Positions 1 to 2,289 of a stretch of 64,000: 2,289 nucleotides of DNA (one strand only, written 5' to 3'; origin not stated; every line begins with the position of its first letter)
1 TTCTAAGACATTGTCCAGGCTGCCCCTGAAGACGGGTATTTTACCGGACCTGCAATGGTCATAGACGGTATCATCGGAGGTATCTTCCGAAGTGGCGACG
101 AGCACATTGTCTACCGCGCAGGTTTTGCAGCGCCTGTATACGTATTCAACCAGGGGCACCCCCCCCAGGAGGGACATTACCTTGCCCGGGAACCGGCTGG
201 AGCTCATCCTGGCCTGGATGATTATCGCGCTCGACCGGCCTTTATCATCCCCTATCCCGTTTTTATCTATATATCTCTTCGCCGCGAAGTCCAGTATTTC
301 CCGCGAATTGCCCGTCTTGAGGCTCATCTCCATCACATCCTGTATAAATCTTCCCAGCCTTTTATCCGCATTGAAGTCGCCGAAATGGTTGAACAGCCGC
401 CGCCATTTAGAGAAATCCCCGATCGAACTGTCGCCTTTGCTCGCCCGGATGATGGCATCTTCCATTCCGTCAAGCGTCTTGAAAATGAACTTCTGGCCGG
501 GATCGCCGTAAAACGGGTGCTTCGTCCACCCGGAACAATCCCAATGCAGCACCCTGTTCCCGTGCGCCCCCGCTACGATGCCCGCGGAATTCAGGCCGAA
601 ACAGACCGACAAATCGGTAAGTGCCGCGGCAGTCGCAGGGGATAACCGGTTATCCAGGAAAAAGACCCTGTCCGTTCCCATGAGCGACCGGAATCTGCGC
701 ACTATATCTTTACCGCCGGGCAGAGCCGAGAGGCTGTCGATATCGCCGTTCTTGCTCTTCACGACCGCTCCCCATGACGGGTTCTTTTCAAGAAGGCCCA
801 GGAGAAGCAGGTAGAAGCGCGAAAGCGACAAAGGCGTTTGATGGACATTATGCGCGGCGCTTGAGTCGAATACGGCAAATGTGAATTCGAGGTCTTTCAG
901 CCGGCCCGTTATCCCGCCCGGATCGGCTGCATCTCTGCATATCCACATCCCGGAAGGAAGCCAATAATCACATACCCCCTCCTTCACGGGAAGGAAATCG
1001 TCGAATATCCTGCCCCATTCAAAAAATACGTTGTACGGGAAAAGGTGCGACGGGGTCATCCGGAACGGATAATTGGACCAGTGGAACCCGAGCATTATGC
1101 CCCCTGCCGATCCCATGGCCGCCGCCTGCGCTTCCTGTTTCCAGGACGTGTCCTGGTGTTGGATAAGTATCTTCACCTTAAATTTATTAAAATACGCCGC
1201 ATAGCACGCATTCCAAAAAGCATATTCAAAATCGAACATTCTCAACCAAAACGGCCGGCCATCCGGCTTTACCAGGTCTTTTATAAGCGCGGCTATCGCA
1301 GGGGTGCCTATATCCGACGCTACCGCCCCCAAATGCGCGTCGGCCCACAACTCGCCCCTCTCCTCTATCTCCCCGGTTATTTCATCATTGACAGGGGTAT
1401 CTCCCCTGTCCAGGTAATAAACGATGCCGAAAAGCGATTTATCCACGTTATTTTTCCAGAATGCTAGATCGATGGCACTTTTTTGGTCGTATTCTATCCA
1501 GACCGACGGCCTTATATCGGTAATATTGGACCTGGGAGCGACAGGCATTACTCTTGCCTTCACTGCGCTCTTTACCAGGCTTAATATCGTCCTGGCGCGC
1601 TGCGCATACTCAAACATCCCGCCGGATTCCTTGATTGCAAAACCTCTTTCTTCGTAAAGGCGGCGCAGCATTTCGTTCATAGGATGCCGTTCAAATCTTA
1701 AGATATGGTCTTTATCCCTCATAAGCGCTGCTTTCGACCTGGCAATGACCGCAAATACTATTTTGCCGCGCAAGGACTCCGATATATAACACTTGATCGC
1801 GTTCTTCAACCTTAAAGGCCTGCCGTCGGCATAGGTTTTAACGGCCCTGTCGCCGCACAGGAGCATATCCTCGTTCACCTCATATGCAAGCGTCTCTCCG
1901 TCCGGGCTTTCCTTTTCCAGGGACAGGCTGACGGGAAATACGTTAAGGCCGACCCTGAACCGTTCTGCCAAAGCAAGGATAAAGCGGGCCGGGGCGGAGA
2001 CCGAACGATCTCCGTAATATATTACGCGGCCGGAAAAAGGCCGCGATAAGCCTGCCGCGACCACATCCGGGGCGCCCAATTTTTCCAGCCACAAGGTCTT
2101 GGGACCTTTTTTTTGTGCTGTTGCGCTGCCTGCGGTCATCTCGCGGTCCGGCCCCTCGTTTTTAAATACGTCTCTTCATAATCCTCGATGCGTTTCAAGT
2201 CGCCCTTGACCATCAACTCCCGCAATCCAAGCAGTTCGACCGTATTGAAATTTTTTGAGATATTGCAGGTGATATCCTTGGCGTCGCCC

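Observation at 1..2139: Open-ended fusion ORF of at least 713 codons ending in a second CMP-sugar synthetase domain (missed by the ORF track)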

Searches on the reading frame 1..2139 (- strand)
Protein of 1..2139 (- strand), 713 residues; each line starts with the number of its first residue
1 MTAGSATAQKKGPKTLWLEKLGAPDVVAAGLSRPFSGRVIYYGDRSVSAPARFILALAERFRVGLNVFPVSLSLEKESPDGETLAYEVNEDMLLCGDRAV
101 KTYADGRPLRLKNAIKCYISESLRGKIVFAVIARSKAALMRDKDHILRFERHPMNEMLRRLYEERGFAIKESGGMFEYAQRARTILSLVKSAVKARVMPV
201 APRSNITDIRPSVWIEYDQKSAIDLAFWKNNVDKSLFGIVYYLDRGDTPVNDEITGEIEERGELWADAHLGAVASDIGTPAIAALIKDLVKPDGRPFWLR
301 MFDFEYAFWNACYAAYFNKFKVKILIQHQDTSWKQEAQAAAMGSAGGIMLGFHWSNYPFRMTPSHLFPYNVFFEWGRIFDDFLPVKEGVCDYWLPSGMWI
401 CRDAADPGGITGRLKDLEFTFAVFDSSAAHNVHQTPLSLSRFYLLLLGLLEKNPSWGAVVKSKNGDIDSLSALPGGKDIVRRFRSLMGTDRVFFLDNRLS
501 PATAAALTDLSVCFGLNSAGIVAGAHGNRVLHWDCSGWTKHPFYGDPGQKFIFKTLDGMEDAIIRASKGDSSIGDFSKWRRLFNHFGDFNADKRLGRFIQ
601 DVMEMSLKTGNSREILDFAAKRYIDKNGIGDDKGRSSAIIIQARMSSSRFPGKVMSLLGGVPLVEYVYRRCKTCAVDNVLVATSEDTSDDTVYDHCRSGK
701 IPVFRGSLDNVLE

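Call 4: search_protein_families(library=pfam, proteins=[window:1-2139:-], max_evalue=0.01)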
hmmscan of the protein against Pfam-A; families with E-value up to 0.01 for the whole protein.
window:1-2139:- (713 aa): 1 family
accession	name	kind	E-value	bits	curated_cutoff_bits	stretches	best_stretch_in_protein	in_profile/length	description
PF02348.25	CTP_transf_3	-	1.9e-16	61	22.6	1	638-712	1-74/217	Cytidylyltransferase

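Call 5: search_protein_families(library=ncbifam, proteins=[window:1-2139:-], max_evalue=0.01)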
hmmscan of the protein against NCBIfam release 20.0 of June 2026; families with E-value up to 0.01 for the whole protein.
window:1-2139:- (713 aa): 5 families
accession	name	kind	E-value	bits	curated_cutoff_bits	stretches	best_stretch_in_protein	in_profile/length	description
NF009905.0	PRK13368.1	subfamily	6.5e-12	45.3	255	1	638-692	4-59/243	3-deoxy-manno-octulosonate cytidylyltransferase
NF003952.0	PRK05450.1-5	subfamily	3.3e-11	42.8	193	1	637-702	3-65/250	3-deoxy-manno-octulosonate cytidylyltransferase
NF003948.0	PRK05450.1-1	equivalog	5.9e-09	35.5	281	1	636-694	5-63/248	3-deoxy-manno-octulosonate cytidylyltransferase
TIGR00466.1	kdsB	equivalog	8.7e-08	31.9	155.2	1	637-691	3-57/241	3-deoxy-manno-octulosonate cytidylyltransferase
NF003950.0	PRK05450.1-3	subfamily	1.9e-07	30.7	234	1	637-692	3-59/248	3-deoxy-manno-octulosonate cytidylyltransferase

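Call 7: find_homologous_proteins(query=window:1-2139:-)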
Query window:1-2139:- (713 aa): 19 proteins with E <= 0.001 among 8000 candidates.
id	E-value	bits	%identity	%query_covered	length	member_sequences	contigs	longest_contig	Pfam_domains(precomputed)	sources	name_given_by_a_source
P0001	0.0e+0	1656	100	100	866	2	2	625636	PF12804.14,PF02348.26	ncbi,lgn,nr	ncbi:MAG: NTP transferase domain-containing protein [Candidatus Omnitrophica bacterium]|nr:NTP trans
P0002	5.3e-252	856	58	89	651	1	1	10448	-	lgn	-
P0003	3.8e-249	847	59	88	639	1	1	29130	-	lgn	-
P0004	1.1e-225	769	53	89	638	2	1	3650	-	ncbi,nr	ncbi:MAG: hypothetical protein PHN63_06045, partial [Candidatus Omnitrophica bacterium]|nr:hypotheti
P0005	2.6e-205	702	49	88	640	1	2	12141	-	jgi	jgi:hypothetical protein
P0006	1.7e-171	590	43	87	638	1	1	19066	PF27878.1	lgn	-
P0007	1.0e-151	525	43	87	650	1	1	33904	PF27878.1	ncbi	-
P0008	1.9e-151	524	41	87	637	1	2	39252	PF27878.1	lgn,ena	-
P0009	3.4e-143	497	39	87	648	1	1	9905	PF27878.1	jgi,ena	-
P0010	1.6e-138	481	39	88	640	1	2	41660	PF27878.1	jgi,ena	-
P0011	2.2e-138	481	38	87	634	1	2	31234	-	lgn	-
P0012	4.5e-138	480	37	88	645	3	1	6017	-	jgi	jgi:hypothetical protein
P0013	1.5e-135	471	36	88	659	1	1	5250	-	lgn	-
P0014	7.8e-127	442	39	87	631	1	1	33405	PF27878.1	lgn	-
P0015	3.2e-126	440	36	87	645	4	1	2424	-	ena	-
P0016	2.0e-122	428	38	86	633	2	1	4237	PF27878.1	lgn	-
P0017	1.5e-120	422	37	87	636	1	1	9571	PF27878.1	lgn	-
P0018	6.1e-104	367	32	86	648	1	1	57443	PF27878.1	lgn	-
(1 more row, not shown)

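Call 9: find_encoding_contigs(protein=P0001, flank=10000, max_places=4)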
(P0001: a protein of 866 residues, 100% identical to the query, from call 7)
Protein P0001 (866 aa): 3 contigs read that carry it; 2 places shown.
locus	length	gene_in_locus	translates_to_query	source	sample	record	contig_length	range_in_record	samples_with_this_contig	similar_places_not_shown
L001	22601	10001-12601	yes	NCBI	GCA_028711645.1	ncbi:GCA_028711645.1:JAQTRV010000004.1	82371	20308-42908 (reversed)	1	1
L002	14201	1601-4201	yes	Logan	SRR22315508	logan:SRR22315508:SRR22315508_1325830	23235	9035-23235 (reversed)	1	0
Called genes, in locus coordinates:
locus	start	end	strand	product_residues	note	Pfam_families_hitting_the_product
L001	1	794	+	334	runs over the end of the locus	PF03102:NeuB, PF08666:SAF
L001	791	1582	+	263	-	PF01209:Ubie_methyltran, PF13489:Methyltransf_23 (weak), PF08241:Methyltransf_11, PF08242:Methyltransf_12, PF13649:Methyltransf_25, PF13847:Methyltransf_31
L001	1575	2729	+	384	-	PF02350:Epimerase_2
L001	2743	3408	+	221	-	PF02585:PIG-L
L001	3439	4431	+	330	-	PF01408:GFO_IDH_MocA, PF22725:GFO_IDH_MocA_C3 (faint), PF02894:GFO_IDH_MocA_C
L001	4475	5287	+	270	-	PF13489:Methyltransf_23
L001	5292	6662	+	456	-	PF01041:DegT_DnrJ_EryC1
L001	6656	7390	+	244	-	PF02348:CTP_transf_3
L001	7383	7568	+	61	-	-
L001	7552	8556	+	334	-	PF01973:MptE-like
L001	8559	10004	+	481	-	PF02310:B12-binding, PF04055:Radical_SAM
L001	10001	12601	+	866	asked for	PF02348:CTP_transf_3, PF12804:NTP_transf_3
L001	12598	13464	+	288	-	PF04055:Radical_SAM, PF13186:SPASM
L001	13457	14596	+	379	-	PF01041:DegT_DnrJ_EryC1, PF00155:Aminotran_1_2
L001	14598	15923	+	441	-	PF03720:UDPG_MGDP_dh_C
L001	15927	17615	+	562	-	PF13522:GATase_6, PF13537:GATase_7, PF00733:Asn_synthase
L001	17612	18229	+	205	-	PF00117:GATase, PF01174:SNO (weak)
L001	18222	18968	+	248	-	PF00977:His_biosynth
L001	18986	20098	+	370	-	-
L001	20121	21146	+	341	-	PF13489:Methyltransf_23, PF08241:Methyltransf_11, PF08242:Methyltransf_12, PF13649:Methyltransf_25 (weak), PF13847:Methyltransf_31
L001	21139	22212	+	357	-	PF03102:NeuB, PF08666:SAF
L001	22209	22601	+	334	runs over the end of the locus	-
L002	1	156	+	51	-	?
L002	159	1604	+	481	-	PF02310:B12-binding, PF04055:Radical_SAM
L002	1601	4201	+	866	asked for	PF02348:CTP_transf_3, PF12804:NTP_transf_3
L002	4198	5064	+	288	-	PF04055:Radical_SAM, PF13186:SPASM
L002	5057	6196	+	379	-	PF01041:DegT_DnrJ_EryC1, PF00155:Aminotran_1_2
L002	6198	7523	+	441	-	PF03720:UDPG_MGDP_dh_C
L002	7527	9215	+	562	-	PF13522:GATase_6, PF13537:GATase_7, PF00733:Asn_synthase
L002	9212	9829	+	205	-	PF00117:GATase, PF01174:SNO (weak)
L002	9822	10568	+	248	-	PF00977:His_biosynth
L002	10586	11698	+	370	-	-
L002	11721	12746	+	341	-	PF13489:Methyltransf_23, PF08241:Methyltransf_11, PF08242:Methyltransf_12, PF13649:Methyltransf_25 (weak), PF13847:Methyltransf_31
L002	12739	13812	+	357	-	PF03102:NeuB, PF08666:SAF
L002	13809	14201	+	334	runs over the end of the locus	-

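Call 12: find_encoding_contigs(protein=P0003, flank=8000, max_places=2)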
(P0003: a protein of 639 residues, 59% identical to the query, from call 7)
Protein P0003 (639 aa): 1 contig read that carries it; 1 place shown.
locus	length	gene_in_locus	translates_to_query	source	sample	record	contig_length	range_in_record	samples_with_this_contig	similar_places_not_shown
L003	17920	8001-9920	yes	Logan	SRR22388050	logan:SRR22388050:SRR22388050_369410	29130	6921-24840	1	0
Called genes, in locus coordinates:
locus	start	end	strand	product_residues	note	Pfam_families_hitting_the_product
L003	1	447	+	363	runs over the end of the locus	PF00571:CBS (faint), PF00483:NTP_transferase, PF12804:NTP_transf_3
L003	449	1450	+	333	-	PF01408:GFO_IDH_MocA, PF22725:GFO_IDH_MocA_C3 (faint)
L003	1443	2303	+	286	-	PF13489:Methyltransf_23, PF13847:Methyltransf_31, PF08241:Methyltransf_11 (weak), PF08242:Methyltransf_12 (weak)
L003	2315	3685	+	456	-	PF01041:DegT_DnrJ_EryC1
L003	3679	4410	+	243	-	PF02348:CTP_transf_3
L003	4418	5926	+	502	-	PF02310:B12-binding, PF04055:Radical_SAM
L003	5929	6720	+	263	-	PF03328:HpcH_HpaI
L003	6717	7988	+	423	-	PF04464:Glyphos_transf, PF02350:Epimerase_2, PF05159:Capsule_synth (weak)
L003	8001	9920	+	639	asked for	-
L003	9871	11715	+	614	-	PF00664:ABC_membrane, PF00005:ABC_tran, PF13555:AAA_29 (weak)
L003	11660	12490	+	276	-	PF02348:CTP_transf_3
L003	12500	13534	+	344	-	PF04055:Radical_SAM, PF13186:SPASM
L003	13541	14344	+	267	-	PF01261:AP_endonuc_2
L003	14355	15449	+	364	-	PF00155:Aminotran_1_2, PF00266:Aminotran_5 (weak)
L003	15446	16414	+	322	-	PF13489:Methyltransf_23, PF07021:MetW, PF13847:Methyltransf_31, PF08241:Methyltransf_11, PF08242:Methyltransf_12, PF13649:Methyltransf_25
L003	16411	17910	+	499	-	PF02310:B12-binding, PF04055:Radical_SAM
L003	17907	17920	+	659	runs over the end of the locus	-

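Call 13: find_encoding_contigs(protein=P0002, flank=8000, max_places=2)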
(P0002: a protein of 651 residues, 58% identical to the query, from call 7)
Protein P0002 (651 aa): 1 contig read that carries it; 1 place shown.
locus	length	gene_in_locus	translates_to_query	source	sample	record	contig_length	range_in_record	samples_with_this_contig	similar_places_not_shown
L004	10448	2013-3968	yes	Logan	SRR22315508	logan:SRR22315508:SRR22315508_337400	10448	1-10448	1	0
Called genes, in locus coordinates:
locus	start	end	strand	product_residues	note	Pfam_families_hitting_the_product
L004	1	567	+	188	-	?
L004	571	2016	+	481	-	PF02310:B12-binding, PF04055:Radical_SAM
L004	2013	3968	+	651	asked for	-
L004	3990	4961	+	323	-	PF01041:DegT_DnrJ_EryC1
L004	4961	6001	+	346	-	PF02350:Epimerase_2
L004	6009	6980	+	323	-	PF01261:AP_endonuc_2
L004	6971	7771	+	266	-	PF03102:NeuB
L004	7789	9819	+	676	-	PF00702:Hydrolase (weak), PF13419:HAD_2, PF04055:Radical_SAM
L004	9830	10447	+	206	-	?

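Call 14: find_encoding_contigs(protein=P0005, flank=8000, max_places=2)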
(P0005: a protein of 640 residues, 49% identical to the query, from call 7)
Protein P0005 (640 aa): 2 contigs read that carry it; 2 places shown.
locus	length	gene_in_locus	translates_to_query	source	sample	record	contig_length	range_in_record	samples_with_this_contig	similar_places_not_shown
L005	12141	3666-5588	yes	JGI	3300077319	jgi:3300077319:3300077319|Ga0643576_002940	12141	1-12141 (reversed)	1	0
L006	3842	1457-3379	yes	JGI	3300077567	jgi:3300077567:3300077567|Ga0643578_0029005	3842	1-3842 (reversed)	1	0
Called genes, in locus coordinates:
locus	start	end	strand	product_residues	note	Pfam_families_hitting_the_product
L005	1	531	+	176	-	?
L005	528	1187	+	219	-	PF02585:PIG-L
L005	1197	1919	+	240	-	PF02348:CTP_transf_3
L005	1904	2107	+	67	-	PF00977:His_biosynth (weak)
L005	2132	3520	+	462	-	PF02310:B12-binding, PF04055:Radical_SAM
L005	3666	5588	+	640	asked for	-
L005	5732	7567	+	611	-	PF27859:LIC12162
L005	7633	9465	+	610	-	PF00664:ABC_membrane, PF00005:ABC_tran, PF02463:SMC_N (faint), PF13555:AAA_29 (weak)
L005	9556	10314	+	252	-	PF02348:CTP_transf_3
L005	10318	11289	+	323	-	PF04055:Radical_SAM, PF13186:SPASM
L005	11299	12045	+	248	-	PF00106:adh_short, PF01370:Epimerase, PF08659:KR, PF13561:adh_short_C2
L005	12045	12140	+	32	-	?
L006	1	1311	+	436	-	?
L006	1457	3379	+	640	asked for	-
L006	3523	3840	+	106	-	?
